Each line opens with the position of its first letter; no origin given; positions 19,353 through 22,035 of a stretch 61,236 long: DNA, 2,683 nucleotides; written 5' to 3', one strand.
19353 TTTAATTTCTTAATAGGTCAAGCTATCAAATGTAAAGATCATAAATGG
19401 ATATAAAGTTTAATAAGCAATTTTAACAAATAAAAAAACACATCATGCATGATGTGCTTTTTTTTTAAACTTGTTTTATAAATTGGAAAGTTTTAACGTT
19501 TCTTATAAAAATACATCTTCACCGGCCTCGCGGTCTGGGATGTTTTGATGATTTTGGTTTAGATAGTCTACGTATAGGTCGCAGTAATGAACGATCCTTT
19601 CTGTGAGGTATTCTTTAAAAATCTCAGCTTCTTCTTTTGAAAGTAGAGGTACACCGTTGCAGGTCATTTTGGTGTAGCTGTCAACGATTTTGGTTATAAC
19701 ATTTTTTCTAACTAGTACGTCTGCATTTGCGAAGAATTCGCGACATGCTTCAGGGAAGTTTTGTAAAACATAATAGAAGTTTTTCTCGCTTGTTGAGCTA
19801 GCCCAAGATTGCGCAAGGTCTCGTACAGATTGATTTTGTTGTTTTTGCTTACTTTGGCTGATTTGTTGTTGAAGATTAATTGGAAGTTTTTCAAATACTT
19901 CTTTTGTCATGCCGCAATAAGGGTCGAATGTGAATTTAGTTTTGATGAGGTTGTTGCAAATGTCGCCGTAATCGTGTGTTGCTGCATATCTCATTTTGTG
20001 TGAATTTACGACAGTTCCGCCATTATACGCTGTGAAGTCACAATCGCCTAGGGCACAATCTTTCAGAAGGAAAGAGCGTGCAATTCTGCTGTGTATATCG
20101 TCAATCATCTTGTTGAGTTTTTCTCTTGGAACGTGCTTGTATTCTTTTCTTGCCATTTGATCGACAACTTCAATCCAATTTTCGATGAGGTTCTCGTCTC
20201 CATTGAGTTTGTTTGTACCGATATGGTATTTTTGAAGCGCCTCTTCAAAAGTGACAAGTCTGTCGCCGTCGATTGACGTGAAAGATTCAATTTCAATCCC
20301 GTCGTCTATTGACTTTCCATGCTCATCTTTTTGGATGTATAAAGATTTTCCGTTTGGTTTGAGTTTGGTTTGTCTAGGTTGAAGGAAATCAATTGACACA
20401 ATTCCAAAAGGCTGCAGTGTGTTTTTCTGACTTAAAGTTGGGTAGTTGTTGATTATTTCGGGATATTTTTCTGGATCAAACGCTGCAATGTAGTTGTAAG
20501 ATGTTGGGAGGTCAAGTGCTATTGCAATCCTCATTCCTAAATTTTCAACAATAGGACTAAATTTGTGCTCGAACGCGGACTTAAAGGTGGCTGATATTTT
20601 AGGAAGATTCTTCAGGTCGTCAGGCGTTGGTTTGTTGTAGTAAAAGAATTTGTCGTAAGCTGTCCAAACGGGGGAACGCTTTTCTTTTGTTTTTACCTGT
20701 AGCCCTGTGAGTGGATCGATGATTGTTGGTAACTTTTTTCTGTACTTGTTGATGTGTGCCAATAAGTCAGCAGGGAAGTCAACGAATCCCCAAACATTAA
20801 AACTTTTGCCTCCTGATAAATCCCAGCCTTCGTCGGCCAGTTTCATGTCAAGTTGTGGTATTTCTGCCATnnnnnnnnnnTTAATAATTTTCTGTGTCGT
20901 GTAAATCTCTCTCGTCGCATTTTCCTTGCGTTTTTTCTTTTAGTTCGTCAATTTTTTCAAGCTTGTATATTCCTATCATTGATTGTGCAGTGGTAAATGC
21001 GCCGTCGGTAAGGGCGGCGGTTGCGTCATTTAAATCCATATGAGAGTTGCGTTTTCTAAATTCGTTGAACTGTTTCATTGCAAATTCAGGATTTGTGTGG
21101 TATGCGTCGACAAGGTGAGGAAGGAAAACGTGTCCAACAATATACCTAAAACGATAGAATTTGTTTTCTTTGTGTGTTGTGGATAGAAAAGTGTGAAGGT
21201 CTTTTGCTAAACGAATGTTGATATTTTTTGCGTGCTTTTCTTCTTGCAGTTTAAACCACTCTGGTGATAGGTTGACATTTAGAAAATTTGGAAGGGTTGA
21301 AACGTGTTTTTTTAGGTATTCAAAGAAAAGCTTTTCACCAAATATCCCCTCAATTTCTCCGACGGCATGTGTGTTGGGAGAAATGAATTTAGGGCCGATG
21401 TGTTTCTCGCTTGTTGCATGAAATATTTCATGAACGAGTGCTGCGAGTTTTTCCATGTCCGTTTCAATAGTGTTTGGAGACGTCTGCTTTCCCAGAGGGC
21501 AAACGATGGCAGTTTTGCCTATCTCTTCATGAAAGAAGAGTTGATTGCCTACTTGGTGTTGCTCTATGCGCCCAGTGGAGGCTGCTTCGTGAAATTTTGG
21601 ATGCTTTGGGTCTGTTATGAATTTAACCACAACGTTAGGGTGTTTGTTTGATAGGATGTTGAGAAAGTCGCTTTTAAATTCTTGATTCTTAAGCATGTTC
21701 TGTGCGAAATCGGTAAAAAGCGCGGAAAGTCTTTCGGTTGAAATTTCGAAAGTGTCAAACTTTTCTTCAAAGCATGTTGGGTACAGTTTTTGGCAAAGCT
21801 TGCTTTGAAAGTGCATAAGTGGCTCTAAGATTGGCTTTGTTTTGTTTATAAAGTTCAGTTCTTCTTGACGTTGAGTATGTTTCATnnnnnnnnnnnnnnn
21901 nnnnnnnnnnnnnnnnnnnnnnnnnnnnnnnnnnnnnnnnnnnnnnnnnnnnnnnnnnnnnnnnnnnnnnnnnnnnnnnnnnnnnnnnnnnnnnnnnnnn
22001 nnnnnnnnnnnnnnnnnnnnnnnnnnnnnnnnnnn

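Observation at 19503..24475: Divergent four-gene locus: XRE-HTH + hydrolase-type RelA/SpoT homolog facing an HExxH protein + HipA-like kinase-signature protein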

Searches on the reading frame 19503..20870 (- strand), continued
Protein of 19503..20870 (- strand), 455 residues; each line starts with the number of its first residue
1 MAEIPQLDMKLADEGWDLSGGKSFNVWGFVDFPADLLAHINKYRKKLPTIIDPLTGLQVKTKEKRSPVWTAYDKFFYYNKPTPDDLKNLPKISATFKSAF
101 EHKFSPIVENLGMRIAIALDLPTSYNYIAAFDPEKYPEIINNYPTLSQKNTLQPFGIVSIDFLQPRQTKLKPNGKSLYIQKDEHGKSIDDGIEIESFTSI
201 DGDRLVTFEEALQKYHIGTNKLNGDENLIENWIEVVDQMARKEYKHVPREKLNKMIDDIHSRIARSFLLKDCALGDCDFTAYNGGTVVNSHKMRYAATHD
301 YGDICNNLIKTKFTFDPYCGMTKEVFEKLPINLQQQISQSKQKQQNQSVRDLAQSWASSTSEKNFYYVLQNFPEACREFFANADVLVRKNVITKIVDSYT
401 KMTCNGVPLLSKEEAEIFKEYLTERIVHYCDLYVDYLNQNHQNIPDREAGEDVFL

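Call 70: search_solved_structures(query=A1, max_evalue=10, show_alignments=3)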
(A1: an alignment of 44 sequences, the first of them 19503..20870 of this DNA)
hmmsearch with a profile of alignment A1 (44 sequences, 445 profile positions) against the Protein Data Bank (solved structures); distinct sequences matched with E-value up to 10: 2.
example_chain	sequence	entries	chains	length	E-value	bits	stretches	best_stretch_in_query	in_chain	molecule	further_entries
6poo_A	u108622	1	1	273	0.23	13.2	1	163-252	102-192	BibA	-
3of4_A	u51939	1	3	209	1.2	10.8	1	378-426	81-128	Nitroreductase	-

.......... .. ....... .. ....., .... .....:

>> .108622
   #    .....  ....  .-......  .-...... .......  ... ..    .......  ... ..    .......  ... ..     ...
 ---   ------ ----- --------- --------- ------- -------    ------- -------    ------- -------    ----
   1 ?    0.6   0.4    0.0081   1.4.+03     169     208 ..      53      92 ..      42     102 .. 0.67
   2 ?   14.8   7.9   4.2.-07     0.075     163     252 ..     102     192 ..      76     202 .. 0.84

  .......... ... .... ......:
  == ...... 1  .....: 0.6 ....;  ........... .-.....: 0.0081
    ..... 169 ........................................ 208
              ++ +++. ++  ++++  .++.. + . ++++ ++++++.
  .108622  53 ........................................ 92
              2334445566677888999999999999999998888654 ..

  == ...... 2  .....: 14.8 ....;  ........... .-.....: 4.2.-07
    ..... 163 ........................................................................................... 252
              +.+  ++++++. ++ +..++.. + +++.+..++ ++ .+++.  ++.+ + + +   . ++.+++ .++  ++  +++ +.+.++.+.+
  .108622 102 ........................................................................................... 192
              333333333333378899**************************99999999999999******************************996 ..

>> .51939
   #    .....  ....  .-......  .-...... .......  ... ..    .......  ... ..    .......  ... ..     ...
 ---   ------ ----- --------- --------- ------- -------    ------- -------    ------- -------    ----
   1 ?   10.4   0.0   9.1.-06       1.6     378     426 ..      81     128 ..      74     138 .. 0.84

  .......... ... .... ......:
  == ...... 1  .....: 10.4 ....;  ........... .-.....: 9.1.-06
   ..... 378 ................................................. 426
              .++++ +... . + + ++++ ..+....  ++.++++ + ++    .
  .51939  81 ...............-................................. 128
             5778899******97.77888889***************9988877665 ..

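Call 71: search_protein_families(library=phrogs, proteins=[window:19503-20870:-], max_evalue=0.01)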
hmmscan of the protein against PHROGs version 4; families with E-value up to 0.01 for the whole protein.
window:19503-20870:- (455 aa): 0 families

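Call 92: find_related_loci(query=A1, collection=viral_contigs, flank=8000)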
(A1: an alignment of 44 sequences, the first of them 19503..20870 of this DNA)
Query A1 (455 aa) in viral_contigs; peptide patterns used: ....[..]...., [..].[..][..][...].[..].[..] (x = any residue, [..] = any of these).
15 stretches matched a pattern, but none encodes a relative of the query by tblastn (E <= 1e-3).

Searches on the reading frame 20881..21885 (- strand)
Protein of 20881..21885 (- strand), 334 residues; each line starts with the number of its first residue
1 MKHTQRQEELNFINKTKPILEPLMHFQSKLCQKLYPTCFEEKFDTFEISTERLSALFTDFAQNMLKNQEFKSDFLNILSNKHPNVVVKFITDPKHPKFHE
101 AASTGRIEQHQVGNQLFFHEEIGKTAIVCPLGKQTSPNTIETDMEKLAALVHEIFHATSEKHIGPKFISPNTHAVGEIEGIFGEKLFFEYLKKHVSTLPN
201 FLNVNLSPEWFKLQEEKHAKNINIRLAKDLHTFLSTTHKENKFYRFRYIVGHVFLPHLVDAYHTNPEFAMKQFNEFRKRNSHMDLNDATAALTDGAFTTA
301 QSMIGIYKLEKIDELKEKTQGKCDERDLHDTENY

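Call 3: search_protein_families(library=pfam, proteins=[window:20881-21885:-], max_evalue=0.1)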
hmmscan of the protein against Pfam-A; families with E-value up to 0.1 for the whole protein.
window:20881-21885:- (334 aa): 0 families

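Call 4: search_protein_families(library=ncbifam, proteins=[window:20881-21885:-], max_evalue=0.1)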
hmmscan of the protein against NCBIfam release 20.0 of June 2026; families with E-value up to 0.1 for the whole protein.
window:20881-21885:- (334 aa): 0 families

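Call 5: search_protein_families(library=padloc, proteins=[window:20881-21885:-], max_evalue=0.1)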
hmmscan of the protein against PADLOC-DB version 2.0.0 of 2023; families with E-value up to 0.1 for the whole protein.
window:20881-21885:- (334 aa): 0 families

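Call 10: search_solved_structures(query=window:20881-21885:-, max_evalue=10)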
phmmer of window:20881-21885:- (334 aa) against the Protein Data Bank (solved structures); distinct sequences matched with E-value up to 10: 0.

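Call 27: find_homologous_proteins(query=window:20881-21885:-, max_evalue=0.001)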
Query window:20881-21885:- (334 aa): 1 proteins with E <= 0.001 among 864 candidates.
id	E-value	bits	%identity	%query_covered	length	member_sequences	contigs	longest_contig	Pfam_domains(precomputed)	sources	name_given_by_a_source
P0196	8.5e-224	760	100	100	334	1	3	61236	-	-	-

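Call 71: search_protein_families(library=phrogs, proteins=[window:20881-21885:-], max_evalue=0.01)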
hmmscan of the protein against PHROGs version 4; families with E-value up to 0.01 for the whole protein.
window:20881-21885:- (334 aa): 0 families
